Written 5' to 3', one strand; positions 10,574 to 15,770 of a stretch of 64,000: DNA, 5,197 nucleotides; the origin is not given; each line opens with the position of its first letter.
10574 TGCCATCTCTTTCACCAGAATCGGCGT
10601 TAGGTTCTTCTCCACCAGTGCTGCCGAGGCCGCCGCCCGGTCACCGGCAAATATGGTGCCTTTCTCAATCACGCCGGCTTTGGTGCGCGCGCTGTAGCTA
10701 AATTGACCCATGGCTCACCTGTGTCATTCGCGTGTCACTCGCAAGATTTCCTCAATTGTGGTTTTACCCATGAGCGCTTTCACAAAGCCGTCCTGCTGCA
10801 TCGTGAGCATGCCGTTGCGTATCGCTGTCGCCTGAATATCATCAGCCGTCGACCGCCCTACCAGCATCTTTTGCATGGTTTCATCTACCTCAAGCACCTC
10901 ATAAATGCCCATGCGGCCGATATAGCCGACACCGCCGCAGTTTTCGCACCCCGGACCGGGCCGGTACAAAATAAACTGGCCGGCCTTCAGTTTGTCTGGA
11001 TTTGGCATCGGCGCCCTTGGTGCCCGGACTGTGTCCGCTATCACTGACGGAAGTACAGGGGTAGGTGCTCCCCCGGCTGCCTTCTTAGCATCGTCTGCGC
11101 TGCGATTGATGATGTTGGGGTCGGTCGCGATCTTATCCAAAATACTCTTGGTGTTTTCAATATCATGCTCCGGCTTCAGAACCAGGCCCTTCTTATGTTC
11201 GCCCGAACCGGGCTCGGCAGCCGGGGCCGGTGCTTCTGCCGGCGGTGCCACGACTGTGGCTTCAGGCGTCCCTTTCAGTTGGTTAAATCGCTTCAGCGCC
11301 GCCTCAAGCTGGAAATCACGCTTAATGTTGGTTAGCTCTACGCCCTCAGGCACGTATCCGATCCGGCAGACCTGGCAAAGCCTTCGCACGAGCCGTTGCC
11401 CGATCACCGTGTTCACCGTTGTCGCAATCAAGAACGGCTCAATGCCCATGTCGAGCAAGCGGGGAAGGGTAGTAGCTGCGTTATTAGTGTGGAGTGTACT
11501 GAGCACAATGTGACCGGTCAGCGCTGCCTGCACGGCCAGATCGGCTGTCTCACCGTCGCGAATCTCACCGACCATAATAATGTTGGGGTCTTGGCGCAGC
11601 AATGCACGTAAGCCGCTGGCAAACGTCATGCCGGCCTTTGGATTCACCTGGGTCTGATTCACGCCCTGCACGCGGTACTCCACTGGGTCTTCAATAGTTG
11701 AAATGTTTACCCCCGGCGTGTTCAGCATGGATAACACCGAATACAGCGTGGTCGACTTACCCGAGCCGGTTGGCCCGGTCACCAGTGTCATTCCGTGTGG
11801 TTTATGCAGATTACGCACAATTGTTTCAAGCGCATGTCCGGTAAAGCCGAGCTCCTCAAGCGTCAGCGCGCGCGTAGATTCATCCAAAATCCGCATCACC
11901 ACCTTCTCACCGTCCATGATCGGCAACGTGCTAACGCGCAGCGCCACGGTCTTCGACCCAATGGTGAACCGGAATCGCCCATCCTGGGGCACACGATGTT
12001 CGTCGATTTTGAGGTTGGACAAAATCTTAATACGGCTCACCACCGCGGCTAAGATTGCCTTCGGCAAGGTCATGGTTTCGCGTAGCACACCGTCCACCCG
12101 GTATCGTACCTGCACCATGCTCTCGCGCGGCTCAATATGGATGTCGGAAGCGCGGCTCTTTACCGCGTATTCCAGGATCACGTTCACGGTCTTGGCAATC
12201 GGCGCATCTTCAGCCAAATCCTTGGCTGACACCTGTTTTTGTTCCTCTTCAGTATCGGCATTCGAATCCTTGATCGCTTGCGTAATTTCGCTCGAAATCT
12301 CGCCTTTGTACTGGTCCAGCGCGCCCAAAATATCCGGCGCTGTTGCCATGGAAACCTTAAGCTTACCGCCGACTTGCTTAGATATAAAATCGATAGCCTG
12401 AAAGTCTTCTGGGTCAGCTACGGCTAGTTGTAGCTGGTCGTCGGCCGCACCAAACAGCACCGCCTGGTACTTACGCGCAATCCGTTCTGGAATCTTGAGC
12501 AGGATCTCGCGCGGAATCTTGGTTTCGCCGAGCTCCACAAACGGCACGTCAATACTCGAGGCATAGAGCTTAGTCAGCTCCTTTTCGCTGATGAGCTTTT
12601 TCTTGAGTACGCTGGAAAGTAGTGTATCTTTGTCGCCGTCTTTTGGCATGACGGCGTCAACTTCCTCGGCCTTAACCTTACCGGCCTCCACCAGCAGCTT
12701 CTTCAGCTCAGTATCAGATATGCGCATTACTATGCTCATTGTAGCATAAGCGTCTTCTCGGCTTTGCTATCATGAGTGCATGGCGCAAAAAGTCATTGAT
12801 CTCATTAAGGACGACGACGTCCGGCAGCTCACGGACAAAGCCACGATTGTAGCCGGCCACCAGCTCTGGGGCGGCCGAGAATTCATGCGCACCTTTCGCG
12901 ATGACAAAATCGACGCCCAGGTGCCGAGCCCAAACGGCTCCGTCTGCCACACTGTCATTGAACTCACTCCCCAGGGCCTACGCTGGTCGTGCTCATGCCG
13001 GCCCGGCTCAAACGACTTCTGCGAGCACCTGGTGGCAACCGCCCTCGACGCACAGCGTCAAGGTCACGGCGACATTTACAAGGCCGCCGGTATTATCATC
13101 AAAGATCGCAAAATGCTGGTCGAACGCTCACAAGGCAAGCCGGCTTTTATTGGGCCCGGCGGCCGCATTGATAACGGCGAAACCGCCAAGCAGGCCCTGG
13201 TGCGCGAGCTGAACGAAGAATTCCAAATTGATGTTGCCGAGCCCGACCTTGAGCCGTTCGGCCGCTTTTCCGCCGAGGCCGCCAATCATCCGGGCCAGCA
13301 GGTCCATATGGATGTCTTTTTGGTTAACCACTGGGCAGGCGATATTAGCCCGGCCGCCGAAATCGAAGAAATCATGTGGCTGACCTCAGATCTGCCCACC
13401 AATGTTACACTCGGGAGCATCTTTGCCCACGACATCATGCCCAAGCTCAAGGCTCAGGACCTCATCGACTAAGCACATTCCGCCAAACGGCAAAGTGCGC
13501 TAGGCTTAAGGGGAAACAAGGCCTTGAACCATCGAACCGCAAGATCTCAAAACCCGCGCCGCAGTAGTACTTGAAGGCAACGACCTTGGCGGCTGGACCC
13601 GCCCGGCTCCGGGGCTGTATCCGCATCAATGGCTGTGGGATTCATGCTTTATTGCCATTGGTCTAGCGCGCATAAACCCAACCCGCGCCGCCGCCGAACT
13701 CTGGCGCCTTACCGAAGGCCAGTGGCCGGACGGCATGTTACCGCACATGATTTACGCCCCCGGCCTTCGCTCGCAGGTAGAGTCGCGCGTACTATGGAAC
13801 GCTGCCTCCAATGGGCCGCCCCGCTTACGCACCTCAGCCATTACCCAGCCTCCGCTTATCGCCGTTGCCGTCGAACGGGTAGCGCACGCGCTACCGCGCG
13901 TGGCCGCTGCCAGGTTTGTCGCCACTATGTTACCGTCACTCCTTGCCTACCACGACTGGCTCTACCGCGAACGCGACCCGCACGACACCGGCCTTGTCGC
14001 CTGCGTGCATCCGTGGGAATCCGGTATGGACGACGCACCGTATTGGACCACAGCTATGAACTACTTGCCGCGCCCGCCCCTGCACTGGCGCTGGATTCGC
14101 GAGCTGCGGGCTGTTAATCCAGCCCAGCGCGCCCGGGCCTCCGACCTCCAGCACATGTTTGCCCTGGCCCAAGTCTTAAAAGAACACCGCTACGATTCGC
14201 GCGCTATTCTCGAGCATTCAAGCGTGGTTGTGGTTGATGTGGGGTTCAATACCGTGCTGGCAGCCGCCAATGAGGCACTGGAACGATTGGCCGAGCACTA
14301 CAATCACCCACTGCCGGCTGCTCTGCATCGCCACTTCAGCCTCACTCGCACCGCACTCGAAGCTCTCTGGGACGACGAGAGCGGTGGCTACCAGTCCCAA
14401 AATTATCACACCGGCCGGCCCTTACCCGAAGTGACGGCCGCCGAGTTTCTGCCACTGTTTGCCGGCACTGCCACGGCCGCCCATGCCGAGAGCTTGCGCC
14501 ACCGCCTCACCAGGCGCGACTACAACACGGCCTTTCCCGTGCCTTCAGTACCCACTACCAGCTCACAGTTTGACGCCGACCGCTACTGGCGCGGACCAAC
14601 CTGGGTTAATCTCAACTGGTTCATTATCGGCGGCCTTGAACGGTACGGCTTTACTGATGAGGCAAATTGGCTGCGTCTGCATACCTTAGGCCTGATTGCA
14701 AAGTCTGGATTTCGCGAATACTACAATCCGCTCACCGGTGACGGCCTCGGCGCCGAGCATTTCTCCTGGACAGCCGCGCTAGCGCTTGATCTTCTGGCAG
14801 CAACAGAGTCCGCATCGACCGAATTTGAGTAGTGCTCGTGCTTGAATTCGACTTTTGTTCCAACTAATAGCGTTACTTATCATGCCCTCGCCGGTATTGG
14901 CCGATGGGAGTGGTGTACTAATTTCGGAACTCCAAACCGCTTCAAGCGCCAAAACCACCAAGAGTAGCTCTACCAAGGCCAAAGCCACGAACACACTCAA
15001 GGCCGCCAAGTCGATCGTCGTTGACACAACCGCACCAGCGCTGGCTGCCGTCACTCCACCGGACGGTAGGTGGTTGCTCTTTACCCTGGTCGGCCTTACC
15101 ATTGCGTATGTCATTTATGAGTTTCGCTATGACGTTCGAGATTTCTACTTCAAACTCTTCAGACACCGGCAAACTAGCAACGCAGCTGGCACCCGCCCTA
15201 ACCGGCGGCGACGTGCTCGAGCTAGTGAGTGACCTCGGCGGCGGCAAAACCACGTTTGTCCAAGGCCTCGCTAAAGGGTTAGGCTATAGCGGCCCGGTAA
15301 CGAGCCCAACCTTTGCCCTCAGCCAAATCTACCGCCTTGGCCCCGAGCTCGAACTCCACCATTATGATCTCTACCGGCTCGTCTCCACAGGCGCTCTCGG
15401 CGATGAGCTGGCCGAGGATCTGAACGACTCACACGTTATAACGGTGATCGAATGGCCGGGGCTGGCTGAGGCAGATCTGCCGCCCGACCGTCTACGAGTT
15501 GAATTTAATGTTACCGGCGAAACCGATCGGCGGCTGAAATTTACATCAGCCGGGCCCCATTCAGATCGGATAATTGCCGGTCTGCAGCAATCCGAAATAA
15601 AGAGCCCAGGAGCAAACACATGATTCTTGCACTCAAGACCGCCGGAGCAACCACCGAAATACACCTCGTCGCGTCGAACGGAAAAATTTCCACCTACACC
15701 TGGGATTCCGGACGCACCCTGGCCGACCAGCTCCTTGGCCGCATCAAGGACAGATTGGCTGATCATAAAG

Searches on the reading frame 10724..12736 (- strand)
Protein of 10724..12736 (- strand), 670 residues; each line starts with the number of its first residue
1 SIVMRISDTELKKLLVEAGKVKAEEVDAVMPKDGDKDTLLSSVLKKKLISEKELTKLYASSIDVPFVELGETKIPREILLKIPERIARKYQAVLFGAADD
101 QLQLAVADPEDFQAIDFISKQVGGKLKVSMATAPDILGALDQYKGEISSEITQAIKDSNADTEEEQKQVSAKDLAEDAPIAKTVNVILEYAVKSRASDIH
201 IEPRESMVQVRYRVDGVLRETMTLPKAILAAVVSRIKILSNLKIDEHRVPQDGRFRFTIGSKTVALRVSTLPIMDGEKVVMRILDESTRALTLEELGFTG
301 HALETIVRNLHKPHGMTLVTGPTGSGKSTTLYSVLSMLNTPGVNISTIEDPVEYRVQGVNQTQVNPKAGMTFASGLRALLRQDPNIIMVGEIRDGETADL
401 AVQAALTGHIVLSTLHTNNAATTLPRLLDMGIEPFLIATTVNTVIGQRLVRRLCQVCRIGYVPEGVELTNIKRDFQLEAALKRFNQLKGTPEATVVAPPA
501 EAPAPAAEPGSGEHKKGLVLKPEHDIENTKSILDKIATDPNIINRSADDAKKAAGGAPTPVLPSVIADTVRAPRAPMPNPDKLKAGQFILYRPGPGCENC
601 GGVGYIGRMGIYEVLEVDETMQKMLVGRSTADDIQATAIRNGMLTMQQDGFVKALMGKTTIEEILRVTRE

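Call 27: search_protein_families(library=pfam, proteins=[window:10724-12736:-], max_evalue=0.01)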
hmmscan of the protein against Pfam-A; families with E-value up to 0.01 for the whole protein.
window:10724-12736:- (670 aa): 7 families
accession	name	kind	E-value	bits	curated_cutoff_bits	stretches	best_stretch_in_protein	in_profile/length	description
PF00437.27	T2SSE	-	7.2e-130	433.4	24.9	2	174-460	2-288/370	Type II/IV secretion system protein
PF05157.20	MshEN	-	2.3e-16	60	23.1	1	63-146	2-86/90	MshEN domain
PF13555.12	AAA_29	-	0.00011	22.3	27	1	312-336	20-44/61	P-loop containing region of AAA domain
PF25199.1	nSTAND_NTPase5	-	0.00099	19.4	34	1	308-356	35-84/145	Novel STAND NTPase 5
PF13401.12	AAA_22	-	0.0015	19.2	27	1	313-358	4-33/130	AAA domain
PF13476.12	AAA_23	-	0.0055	17.8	27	1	313-333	18-38/201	AAA domain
PF13604.12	AAA_30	-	0.0073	16.5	27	0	308-354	12-47/191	AAA domain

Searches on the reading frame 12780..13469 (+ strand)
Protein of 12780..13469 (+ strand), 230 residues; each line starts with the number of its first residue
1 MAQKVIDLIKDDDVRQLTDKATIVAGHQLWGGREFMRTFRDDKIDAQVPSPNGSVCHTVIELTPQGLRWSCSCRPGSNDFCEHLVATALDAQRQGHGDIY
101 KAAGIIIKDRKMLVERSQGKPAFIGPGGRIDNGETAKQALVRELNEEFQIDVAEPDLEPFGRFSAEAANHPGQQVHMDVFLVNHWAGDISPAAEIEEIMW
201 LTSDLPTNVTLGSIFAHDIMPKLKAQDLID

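Call 27: search_protein_families(library=pfam, proteins=[window:12780-13469:+], max_evalue=0.01)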
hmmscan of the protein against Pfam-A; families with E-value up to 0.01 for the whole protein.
window:12780-13469:+ (230 aa): 1 family
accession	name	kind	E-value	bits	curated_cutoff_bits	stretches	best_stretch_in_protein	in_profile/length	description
PF00293.34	NUDIX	-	6.3e-13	49.3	21.1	1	102-204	5-116/134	NUDIX domain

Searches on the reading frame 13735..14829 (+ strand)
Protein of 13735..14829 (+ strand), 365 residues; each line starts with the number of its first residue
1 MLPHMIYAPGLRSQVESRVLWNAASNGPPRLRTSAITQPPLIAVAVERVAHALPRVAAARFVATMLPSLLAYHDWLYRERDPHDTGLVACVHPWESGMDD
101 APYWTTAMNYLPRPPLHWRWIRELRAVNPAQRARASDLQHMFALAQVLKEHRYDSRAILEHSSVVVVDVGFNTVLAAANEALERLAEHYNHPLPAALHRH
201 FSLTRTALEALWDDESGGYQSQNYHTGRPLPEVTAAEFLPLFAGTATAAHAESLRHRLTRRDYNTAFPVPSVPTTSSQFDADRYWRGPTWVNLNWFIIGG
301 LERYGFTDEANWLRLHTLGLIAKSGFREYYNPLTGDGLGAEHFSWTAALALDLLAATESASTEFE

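Call 27: search_protein_families(library=pfam, proteins=[window:13735-14829:+], max_evalue=0.01)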
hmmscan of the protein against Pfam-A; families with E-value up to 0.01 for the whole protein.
window:13735-14829:+ (365 aa): 3 families
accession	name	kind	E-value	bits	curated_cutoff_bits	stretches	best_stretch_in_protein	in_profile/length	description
PF22422.2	MGH1-like_GH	-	1e-73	249.4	27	1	1-346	40-356/356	Mannosylglycerate hydrolase MGH1-like glycoside hydrolase domain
PF01204.24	Trehalase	-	1.4e-14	54.4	21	1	37-316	179-457/512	Trehalase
PF03200.22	Glyco_hydro_63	-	2.9e-05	23.5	22.4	1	282-310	404-432/492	Glycosyl hydrolase family 63 C-terminal domain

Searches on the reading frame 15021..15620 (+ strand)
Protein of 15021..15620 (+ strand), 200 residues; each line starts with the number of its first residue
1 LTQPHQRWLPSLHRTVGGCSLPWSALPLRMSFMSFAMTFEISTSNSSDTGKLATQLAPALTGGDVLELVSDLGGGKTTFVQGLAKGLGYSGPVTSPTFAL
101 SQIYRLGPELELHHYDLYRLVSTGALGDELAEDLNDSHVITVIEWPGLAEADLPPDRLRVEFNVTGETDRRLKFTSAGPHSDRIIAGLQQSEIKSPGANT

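Call 27: search_protein_families(library=pfam, proteins=[window:15021-15620:+], max_evalue=0.01)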
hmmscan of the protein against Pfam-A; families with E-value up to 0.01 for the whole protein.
window:15021-15620:+ (200 aa): 1 family
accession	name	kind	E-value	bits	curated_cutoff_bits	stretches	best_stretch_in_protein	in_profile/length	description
PF02367.23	TsaE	-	1e-28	100.3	26.6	1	44-170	2-126/128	Threonylcarbamoyl adenosine biosynthesis protein TsaE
